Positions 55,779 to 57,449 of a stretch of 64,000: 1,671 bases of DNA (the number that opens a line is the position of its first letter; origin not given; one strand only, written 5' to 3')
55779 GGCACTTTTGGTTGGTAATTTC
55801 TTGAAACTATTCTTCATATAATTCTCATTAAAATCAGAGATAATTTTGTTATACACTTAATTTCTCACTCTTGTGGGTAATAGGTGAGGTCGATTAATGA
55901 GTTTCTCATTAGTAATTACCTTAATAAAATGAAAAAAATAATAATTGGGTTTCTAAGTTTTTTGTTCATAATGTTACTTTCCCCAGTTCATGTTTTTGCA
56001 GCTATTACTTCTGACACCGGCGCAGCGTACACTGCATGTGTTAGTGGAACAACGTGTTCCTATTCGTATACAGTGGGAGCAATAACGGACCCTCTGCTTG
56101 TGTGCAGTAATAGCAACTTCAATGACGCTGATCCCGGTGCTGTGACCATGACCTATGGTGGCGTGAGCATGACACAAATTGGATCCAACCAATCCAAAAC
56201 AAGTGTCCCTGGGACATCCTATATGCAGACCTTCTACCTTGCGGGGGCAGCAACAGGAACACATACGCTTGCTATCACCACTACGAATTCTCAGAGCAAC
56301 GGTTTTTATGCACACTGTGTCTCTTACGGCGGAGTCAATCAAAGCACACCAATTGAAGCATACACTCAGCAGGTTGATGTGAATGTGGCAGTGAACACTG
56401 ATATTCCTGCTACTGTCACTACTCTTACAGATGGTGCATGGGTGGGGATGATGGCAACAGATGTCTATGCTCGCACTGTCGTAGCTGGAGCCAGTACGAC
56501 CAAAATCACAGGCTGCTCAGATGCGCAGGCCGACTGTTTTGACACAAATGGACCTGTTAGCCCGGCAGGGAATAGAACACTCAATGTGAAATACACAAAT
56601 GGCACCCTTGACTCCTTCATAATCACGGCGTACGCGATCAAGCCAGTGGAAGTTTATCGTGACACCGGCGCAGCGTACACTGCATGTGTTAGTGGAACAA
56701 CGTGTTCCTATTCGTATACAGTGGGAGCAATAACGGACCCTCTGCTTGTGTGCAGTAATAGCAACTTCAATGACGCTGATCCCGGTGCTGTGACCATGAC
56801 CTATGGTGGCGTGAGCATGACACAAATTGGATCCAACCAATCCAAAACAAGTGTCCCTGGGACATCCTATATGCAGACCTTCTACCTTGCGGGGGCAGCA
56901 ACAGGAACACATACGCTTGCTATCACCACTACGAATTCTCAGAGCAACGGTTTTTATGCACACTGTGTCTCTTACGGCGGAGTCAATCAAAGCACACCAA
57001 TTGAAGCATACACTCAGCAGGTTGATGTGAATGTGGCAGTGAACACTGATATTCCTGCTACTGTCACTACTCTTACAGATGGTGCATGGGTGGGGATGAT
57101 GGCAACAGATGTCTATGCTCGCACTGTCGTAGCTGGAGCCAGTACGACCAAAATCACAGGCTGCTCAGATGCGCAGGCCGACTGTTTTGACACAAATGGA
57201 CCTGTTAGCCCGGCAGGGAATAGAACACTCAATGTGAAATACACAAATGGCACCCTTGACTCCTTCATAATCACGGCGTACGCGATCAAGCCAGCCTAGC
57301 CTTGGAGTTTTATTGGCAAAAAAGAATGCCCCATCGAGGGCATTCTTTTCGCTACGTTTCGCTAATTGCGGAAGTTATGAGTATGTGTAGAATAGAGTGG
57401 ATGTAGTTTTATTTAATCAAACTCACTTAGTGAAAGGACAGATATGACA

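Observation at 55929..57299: Perfect 648-bp tandem duplication inside a secreted Thr/Ser/Cys-rich protein gene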

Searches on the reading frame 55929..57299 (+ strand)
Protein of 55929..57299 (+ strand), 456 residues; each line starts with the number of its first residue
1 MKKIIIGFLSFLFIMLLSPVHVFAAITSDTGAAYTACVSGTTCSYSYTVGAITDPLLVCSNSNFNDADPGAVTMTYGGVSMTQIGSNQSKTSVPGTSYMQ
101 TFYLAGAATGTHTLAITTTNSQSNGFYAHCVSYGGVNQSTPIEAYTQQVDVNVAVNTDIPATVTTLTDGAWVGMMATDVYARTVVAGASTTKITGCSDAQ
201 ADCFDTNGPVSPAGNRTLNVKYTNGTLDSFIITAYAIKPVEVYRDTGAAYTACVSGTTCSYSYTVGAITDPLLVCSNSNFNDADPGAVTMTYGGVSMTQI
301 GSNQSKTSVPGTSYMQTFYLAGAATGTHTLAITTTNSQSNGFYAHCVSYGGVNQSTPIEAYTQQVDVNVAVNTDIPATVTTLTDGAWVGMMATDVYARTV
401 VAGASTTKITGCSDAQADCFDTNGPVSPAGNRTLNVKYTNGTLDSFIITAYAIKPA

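Call 6: search_protein_families(library=pfam, proteins=[window:55929-57299:+], max_evalue=0.1)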
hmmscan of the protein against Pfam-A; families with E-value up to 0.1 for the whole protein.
window:55929-57299:+ (456 aa): 5 families
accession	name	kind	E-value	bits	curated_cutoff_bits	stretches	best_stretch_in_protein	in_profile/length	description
PF01177.27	Asp_Glu_race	-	3.7e-06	27.3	31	0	88-171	86-167/211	Asp/Glu/Hydantoin racemase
PF09394.16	Inhibitor_I42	-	0.00085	20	27.2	0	86-120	39-75/91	Chagasin family peptidase inhibitor I42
PF09504.16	RE_Bsp6I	-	0.011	15.9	25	0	201-229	79-104/179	Bsp6I restriction endonuclease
PF24240.1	DUF7448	-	0.068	14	27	0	61-132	39-103/104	Domain of unknown function (DUF7448)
PF00734.23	CBM_1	-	0.082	13.3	20.6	0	35-46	14-25/29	Fungal cellulose binding domain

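Call 8: find_homologous_proteins(query=window:55929-57299:+, max_evalue=0.001)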
Query window:55929-57299:+ (456 aa): 6 proteins with E <= 0.001 among 8000 candidates.
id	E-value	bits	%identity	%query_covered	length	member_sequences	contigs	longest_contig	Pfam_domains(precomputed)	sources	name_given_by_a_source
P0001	2.7e-292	987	100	100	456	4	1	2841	PF01177.28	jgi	jgi:predicted alpha/beta hydrolase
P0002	3.9e-51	192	61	35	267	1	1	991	PF25788.3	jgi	jgi:hypothetical protein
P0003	6.5e-48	182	35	84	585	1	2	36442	PF25788.3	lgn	-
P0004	3.9e-34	136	44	48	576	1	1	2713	PF00041.28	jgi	jgi:hypothetical protein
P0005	4.7e-28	116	38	44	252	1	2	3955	-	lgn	-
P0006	4.8e-5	41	29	41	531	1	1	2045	-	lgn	-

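Call 10: list_cluster_members(proteins=[P0001])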
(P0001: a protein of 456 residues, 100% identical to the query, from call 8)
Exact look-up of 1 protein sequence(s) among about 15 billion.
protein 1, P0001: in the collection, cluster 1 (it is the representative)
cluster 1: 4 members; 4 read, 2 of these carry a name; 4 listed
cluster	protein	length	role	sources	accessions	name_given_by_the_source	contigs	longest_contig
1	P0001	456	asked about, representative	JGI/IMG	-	predicted alpha/beta hydrolase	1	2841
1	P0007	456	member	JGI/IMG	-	predicted alpha/beta hydrolase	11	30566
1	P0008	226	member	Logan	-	-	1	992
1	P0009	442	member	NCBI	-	-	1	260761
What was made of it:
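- The cluster holds only 226-, 442- and 456-aa forms (calls 8, 10).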

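Call 12: find_encoding_contigs(protein=P0008, flank=5000)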
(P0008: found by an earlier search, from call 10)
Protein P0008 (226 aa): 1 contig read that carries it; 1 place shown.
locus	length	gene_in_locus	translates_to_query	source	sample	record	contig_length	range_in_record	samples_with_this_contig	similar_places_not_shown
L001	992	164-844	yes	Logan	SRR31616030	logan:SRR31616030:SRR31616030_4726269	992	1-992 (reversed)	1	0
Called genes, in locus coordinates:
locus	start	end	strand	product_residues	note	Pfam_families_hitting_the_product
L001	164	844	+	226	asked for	-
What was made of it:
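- The same strain may also exist with one copy (call 12).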

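Call 13: find_encoding_contigs(protein=P0001, flank=5000)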
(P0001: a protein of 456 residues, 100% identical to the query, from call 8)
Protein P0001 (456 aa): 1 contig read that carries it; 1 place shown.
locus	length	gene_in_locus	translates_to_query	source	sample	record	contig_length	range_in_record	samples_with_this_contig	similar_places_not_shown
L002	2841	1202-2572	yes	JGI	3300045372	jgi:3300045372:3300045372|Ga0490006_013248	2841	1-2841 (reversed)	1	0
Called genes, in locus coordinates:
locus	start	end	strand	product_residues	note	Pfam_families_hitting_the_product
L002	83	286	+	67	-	-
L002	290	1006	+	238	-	PF00106:adh_short, PF01370:Epimerase (weak), PF08659:KR (weak), PF13561:adh_short_C2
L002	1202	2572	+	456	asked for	PF01177:Asp_Glu_race (faint)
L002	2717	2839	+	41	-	?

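Call 14: find_encoding_contigs(protein=P0007, flank=3000, max_places=10)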
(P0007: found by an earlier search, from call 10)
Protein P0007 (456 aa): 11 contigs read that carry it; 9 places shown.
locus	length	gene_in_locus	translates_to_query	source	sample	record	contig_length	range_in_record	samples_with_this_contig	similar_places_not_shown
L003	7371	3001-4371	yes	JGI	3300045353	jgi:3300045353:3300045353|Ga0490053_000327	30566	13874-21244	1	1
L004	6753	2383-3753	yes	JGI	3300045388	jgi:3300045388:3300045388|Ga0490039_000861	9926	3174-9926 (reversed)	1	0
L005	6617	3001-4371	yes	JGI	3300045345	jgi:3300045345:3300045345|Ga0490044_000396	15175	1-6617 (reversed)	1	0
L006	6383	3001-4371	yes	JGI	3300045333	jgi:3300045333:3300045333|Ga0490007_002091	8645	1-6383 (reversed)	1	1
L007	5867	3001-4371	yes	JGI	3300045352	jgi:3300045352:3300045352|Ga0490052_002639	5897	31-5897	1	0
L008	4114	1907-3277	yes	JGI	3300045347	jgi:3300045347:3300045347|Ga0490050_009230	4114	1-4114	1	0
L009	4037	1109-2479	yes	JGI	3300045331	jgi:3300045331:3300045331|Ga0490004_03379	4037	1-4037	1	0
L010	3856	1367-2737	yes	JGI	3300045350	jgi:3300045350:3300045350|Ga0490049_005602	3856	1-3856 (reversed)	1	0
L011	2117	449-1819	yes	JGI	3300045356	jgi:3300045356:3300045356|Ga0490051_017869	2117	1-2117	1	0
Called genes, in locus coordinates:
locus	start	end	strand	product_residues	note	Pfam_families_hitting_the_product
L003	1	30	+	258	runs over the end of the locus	PF02522:Antibiotic_NAT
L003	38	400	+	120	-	PF01648:ACPS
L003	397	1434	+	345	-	PF12689:Acid_PPase (faint)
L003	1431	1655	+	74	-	PF00550:PP-binding (weak)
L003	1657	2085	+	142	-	PF01575:MaoC_dehydratas, PF13452:FAS1_DH_region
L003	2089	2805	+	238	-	PF00106:adh_short, PF01370:Epimerase (weak), PF08659:KR (weak), PF13561:adh_short_C2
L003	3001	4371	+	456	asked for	PF01177:Asp_Glu_race (faint)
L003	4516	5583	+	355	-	PF03102:NeuB, PF08666:SAF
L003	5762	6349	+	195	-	PF02698:DUF218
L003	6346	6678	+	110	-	-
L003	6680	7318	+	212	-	-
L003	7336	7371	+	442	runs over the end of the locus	PF00202:Aminotran_3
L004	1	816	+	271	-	?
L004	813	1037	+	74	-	PF00550:PP-binding (weak)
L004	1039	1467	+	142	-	PF01575:MaoC_dehydratas, PF13452:FAS1_DH_region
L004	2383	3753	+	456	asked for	PF01177:Asp_Glu_race (faint)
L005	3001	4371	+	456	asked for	PF01177:Asp_Glu_race (faint)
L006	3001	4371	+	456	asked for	PF01177:Asp_Glu_race (faint)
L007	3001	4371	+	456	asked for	PF01177:Asp_Glu_race (faint)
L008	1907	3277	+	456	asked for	PF01177:Asp_Glu_race (faint)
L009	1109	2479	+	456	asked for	PF01177:Asp_Glu_race (faint)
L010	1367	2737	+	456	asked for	PF01177:Asp_Glu_race (faint)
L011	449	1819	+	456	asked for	PF01177:Asp_Glu_race (faint)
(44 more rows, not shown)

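Call 15: find_encoding_contigs(protein=P0009, flank=3000, max_places=10)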
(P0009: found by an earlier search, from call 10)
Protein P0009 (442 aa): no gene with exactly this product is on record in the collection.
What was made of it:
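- Tried and rejected: P0009 could not be traced to its NCBI contig (call 15).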

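Call 17: search_protein_families(library=pfam, proteins=[P0002, P0003, P0004, P0005, P0006], max_evalue=0.01)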
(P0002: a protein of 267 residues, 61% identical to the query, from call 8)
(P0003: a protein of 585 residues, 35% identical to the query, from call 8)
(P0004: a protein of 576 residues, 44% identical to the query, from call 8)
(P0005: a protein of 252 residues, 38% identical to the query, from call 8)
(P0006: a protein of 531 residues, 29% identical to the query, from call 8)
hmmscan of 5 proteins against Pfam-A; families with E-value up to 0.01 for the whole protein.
P0002 (267 aa): 1 family
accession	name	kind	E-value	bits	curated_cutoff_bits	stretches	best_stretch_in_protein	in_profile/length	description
PF25788.1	Ig_Rha78A_N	-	1.6e-07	31.9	27.4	1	174-264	20-101/105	Rha78A-like, N-terminal immunoglobulin domain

P0003 (585 aa): 1 family
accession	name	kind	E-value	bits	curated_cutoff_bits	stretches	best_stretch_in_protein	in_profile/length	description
PF25788.1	Ig_Rha78A_N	-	2e-08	34.9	27.4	1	477-576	3-96/105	Rha78A-like, N-terminal immunoglobulin domain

P0004 (576 aa): 2 families
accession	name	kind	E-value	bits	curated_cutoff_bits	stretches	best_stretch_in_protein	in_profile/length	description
PF00041.27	fn3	-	6.8e-10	39.5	25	1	182-268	1-82/84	Fibronectin type III domain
PF25788.1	Ig_Rha78A_N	-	0.0048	17.6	27.4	0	223-271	52-101/105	Rha78A-like, N-terminal immunoglobulin domain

P0005 (252 aa): 0 families

P0006 (531 aa): 4 families
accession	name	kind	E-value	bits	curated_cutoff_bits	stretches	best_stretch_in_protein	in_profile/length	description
PF00041.27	fn3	-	0.00076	20.1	25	1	28-96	15-72/84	Fibronectin type III domain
PF16389.11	DUF4998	-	0.0018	18.3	29.1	1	28-105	34-105/199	Domain of unknown function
PF19190.6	BACON_2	-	0.0039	17.5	25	0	255-322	20-91/94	Viral BACON domain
PF16656.11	Pur_ac_phosph_N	-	0.0096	16.9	30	1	26-95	12-83/93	Purple acid Phosphatase, N-terminal domain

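Call 43: find_related_loci(query=window:55929-57299:+, collection=genome_contigs, flank=10000)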
Query window:55929-57299:+ (456 aa) in genome_contigs; peptide patterns used: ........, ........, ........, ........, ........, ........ (x = any residue, [..] = any of these).
210 stretches matched a pattern; 1 encode a relative of the query (tblastn E <= 1e-3); 1 distinct loci.
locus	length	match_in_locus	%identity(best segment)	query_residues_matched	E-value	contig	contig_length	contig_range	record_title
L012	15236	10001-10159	38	1-55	5e-6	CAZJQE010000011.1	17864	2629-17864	MAG TPA_asm: uncultured Candidatus Saccharibacteria bacterium isolate SRP142039_co1_386 genome assembly, contig: NODE_23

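Call 56: find_encoding_contigs(protein=P0003, flank=10000, max_places=3)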
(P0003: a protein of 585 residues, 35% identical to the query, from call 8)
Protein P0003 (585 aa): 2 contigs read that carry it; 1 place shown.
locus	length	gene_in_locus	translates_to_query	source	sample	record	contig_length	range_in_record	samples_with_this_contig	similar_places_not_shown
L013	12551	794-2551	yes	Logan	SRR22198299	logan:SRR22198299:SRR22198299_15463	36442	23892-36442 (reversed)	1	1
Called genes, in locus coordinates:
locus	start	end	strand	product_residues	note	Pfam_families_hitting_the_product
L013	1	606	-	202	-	?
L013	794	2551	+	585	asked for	PF25788:Ig_Rha78A_N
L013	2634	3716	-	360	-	PF01073:3Beta_HSD, PF01370:Epimerase, PF02719:Polysacc_synt_2, PF04321:RmlD_sub_bind, PF16363:GDP_Man_Dehyd, PF07993:NAD_binding_4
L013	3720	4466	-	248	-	PF00483:NTP_transferase, PF01128:IspD (weak), PF12804:NTP_transf_3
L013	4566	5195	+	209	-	PF05148:Methyltransf_8 (faint), PF13489:Methyltransf_23, PF08241:Methyltransf_11, PF08242:Methyltransf_12, PF01209:Ubie_methyltran (weak), PF13649:Methyltransf_25, PF13847:Methyltransf_31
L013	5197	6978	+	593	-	-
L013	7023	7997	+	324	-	PF00535:Glycos_transf_2, PF10111:Glyco_tranf_2_2 (faint)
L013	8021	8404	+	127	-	PF05635:23S_rRNA_IVP, PF22296:bAvd (weak)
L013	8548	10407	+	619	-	PF13522:GATase_6, PF12481:DUF3700 (weak), PF13537:GATase_7, PF00733:Asn_synthase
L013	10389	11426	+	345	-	PF05050:Methyltransf_21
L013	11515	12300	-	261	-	PF05148:Methyltransf_8 (weak), PF13489:Methyltransf_23, PF01209:Ubie_methyltran (weak), PF13847:Methyltransf_31, PF08241:Methyltransf_11, PF08242:Methyltransf_12, PF13649:Methyltransf_25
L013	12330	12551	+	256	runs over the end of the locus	PF13489:Methyltransf_23, PF05175:MTS (weak), PF08003:Methyltransf_9, PF03848:TehB (weak), PF13847:Methyltransf_31, PF08241:Methyltransf_11, PF08242:Methyltransf_12, PF13649:Methyltransf_25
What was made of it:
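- The two-module homologue P0003 also sits among sugar-nucleotide and glycosyltransferase genes (call 56). The homologue P0003 also lies in a glycan locus (call 56).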

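Call 57: find_encoding_contigs(protein=P0005, flank=5000, max_places=3)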
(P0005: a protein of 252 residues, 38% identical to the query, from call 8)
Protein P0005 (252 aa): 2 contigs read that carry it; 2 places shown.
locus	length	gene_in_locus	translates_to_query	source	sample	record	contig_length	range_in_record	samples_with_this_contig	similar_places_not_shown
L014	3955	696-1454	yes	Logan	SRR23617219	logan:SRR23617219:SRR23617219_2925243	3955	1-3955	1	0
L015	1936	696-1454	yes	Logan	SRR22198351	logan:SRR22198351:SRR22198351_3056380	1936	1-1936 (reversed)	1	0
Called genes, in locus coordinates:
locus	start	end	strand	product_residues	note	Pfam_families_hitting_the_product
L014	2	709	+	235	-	?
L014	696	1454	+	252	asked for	-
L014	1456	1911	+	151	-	-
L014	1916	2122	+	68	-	-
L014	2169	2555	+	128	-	-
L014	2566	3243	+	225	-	PF01551:Peptidase_M23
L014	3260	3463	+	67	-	-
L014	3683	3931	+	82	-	-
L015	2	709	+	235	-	?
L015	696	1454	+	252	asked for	-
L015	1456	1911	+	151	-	-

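Call 64: find_related_loci(query=window:55929-57299:+, collection=metagenome_contigs, flank=8000)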
Query window:55929-57299:+ (456 aa) in metagenome_contigs; peptide patterns used: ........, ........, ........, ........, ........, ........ (x = any residue, [..] = any of these).
421 stretches matched a pattern; 2 encode a relative of the query (tblastn E <= 1e-3); 2 distinct loci.
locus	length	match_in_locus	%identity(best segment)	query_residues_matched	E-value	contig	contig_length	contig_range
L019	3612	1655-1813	38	1-55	2e-6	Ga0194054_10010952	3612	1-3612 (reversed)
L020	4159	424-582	38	1-55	2e-6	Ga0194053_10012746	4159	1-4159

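Call 79: search_protein_families(library=ncbifam, proteins=[window:55929-57299:+], max_evalue=0.00001)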
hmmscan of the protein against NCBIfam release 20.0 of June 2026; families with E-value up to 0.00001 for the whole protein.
window:55929-57299:+ (456 aa): 0 families

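Call 80: predict_structure(alignment_id=A3)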
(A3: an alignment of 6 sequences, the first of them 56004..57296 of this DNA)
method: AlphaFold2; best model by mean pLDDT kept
length: 431 residues; sequences in the alignment: 6
mean_pLDDT: 78.9   pTM: 0.66
mean pLDDT of the five models: 78.9, 76.8, 74.4, 73.7, 71.7
residues with pLDDT >= 90: 75; 70-90: 263; 50-70: 91; < 50: 2
segments of 3 or more residues with pLDDT < 50: none
pLDDT, mean of each block of 10 residues (from residue 1): 56 71 76 82 83 90 64 86 86 80 79 78 78 82 75 69 60 62 65 75 76 76 72 88 87 78 93 86 65 94 91 79 89 92 84 86 86 76 70 79 83 76 90 74
secondary structure, 60 per line:
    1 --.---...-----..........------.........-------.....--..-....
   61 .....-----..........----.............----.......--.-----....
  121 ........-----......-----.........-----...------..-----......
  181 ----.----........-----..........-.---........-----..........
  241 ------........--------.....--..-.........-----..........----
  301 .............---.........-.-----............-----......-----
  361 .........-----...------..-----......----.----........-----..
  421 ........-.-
elements in order: E7-9 E15-24 E31-39 E47-51 E57-65 E71-80 E85-97 E102-108 E117-128 E134-139 E145-153 E159-161 E175-180 E190-197 E203-212 E218-225 E231-240 E247-254 E263-267 E273-281 E287-296 E301-313 E317-325 E333-344 E350-355 E361-369 E375-377 E391-396 E406-413 E419-428
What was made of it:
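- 56647..56659 (+): Unique 13-bp junction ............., which with the flanking bases encodes the linker VEVYR. Predicted to be part of a beta strand in the two-module model (call 80).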
